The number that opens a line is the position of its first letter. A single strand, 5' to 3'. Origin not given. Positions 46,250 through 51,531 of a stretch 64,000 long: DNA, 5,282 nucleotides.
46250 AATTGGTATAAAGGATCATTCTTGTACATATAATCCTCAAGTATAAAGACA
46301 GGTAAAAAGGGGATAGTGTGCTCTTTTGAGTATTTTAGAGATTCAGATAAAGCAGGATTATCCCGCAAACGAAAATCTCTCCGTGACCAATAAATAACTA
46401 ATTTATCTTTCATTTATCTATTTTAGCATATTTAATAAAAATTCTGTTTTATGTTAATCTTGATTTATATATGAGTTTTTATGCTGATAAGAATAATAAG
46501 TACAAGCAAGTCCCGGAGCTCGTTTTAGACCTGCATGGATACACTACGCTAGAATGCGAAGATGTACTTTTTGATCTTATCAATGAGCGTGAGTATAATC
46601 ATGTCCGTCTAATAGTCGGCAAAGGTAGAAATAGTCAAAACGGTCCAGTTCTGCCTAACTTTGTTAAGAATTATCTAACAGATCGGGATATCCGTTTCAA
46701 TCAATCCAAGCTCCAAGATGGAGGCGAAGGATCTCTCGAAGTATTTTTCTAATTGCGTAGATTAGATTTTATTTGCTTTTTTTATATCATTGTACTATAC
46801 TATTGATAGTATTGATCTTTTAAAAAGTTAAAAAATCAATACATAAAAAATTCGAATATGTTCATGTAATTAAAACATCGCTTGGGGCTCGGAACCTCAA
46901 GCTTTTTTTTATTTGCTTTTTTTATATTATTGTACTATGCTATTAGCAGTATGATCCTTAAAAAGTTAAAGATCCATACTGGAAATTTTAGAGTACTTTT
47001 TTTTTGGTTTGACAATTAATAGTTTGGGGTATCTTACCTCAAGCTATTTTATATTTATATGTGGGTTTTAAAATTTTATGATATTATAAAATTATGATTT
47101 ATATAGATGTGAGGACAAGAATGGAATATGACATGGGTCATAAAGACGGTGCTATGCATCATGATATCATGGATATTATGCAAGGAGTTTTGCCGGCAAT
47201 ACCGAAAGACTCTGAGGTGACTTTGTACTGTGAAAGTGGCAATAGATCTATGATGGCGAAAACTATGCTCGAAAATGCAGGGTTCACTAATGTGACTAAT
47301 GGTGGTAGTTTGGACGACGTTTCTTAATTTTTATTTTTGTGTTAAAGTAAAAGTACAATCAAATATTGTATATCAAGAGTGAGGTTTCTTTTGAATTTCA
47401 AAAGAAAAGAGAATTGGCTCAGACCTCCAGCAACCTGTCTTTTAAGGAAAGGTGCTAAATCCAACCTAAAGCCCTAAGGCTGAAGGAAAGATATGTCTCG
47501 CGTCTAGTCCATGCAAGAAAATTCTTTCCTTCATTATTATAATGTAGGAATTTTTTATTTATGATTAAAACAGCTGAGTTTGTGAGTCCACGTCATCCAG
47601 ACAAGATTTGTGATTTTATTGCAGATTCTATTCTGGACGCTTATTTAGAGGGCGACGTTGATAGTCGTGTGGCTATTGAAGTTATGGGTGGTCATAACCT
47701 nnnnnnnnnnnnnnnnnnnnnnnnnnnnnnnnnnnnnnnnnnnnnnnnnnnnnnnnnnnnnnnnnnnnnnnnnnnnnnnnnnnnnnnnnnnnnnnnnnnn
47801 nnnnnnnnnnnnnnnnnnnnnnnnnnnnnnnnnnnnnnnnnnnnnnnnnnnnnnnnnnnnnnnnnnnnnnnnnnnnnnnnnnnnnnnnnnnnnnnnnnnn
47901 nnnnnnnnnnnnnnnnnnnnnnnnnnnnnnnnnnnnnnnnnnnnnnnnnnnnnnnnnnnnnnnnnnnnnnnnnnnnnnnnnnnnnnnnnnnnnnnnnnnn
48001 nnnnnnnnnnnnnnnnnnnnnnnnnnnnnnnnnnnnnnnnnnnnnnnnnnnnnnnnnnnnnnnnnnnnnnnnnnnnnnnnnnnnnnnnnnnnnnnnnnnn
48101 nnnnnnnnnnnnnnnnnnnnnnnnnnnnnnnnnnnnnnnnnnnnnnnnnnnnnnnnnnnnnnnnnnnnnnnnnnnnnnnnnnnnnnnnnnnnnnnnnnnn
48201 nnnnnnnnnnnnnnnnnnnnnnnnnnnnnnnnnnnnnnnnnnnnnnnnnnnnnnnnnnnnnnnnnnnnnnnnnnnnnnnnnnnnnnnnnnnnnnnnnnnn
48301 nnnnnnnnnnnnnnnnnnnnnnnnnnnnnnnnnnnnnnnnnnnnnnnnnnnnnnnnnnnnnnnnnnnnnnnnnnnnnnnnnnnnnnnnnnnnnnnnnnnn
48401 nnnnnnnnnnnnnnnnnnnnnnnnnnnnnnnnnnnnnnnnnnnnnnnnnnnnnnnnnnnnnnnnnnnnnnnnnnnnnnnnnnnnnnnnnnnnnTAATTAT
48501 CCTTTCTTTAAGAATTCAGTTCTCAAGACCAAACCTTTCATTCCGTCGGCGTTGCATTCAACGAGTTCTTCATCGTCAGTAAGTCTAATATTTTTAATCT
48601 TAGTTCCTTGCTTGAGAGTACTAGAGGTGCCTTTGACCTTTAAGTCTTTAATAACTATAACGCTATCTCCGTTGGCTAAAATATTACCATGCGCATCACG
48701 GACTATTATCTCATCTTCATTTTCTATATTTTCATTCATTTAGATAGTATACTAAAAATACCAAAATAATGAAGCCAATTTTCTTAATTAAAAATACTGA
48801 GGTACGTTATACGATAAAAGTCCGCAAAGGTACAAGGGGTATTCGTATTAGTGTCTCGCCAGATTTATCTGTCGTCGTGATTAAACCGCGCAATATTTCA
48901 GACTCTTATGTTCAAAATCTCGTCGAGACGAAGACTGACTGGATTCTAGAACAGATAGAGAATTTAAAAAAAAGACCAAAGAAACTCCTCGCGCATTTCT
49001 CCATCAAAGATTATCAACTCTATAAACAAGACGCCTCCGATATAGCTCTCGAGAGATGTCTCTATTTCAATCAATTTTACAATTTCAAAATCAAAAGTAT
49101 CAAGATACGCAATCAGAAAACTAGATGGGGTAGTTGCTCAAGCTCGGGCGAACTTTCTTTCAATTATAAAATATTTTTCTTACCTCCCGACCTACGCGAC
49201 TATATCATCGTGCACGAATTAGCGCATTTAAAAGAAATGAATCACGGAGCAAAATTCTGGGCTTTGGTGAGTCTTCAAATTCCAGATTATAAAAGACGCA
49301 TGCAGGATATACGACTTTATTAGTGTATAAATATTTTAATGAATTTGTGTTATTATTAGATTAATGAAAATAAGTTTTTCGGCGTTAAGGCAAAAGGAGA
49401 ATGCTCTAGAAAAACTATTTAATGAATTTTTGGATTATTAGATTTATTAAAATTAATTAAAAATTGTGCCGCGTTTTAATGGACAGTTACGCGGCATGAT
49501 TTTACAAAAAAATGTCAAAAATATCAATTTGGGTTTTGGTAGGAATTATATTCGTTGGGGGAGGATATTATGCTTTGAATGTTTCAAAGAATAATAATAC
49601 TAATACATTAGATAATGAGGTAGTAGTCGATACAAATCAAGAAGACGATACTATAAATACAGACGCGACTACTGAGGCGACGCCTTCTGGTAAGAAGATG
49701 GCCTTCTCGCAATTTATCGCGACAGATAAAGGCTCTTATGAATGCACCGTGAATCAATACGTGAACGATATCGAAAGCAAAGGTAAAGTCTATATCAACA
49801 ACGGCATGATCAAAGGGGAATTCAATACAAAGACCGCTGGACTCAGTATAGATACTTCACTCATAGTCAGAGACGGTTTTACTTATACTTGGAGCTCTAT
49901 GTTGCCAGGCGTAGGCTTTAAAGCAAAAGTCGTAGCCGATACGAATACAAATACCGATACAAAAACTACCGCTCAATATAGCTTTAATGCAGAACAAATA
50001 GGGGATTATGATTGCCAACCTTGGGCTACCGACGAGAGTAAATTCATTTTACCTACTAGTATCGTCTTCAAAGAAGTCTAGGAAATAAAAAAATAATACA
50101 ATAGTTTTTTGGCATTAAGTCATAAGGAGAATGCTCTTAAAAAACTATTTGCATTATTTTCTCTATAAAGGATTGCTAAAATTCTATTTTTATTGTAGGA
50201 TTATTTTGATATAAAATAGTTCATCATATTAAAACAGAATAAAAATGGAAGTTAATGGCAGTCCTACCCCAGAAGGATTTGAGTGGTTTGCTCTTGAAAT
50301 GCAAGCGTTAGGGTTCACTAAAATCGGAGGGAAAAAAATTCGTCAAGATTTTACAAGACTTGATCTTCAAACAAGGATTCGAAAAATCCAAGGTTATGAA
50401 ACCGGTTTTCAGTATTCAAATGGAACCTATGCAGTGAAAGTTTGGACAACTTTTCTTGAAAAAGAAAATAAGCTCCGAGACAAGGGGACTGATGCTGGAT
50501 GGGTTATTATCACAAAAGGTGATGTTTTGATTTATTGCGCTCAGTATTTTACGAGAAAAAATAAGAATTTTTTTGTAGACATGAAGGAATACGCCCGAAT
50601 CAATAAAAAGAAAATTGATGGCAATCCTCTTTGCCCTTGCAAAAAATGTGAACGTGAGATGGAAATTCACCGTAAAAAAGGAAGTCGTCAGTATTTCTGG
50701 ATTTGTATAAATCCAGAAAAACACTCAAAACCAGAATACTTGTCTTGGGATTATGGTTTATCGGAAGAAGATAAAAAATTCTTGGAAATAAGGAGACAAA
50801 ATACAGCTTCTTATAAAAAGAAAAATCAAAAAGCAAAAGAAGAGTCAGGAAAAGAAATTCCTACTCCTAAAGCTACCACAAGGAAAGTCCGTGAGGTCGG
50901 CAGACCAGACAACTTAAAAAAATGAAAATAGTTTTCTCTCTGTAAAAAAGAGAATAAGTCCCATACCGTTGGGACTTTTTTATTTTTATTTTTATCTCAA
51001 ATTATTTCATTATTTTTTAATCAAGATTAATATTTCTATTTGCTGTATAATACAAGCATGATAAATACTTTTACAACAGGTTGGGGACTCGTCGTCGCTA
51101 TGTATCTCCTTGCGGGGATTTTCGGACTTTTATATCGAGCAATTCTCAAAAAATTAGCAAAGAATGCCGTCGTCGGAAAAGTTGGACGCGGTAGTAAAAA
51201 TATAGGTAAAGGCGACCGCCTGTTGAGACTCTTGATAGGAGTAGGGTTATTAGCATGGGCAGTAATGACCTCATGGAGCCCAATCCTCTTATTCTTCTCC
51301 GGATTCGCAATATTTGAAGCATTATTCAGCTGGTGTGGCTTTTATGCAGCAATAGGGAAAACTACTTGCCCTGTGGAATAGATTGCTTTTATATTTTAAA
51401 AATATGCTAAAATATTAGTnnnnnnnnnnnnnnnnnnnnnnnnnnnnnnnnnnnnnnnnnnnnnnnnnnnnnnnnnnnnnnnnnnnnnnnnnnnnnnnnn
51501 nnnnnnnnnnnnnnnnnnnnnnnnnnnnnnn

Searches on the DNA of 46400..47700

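Call 69: search_rna_families(source=window, start=46400, end=47700, threshold=evalue, max_evalue=1)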
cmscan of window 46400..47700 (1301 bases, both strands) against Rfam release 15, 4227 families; matches with E-value up to 1: 2.
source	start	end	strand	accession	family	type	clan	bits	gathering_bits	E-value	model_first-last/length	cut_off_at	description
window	47367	47497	+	RF00162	SAM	Cis-reg; riboswitch;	CL00012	36.7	44.4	2.6e-06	1-108/108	no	SAM riboswitch aptamer (S box leader)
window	46814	46904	+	RF02956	DUF2693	Gene; sRNA;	-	18.4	81.3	0.73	1-165/165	no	DUF2693 RNA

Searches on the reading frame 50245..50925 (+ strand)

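Call 3: search_protein_families(library=pfam, proteins=[window:50245-50925:+], max_evalue=0.01)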
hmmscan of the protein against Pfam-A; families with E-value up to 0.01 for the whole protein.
window:50245-50925:+ (226 aa): 1 family
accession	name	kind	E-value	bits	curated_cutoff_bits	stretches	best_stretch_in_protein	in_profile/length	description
PF13408.12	Zn_ribbon_recom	-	0.0052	17.6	25.3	1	132-161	8-36/58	Recombinase zinc beta ribbon domain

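Call 5: search_protein_families(library=ncbifam, proteins=[window:50245-50925:+], max_evalue=0.01)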
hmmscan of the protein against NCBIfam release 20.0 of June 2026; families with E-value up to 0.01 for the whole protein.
window:50245-50925:+ (226 aa): 0 families

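Call 52: search_protein_families(library=padloc, proteins=[window:50245-50925:+], max_evalue=0.001)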
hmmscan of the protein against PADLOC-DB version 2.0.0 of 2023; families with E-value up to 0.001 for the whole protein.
window:50245-50925:+ (226 aa): 0 families

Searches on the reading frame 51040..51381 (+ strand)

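Call 3: search_protein_families(library=pfam, proteins=[window:51040-51381:+], max_evalue=0.01)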
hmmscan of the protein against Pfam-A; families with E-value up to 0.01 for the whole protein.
window:51040-51381:+ (113 aa): 1 family
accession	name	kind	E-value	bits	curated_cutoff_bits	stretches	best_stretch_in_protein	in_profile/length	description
PF11127.14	YgaP-like_TM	-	4.5e-15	56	25.3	1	53-112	3-65/66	Inner membrane protein YgaP-like, transmembrane domain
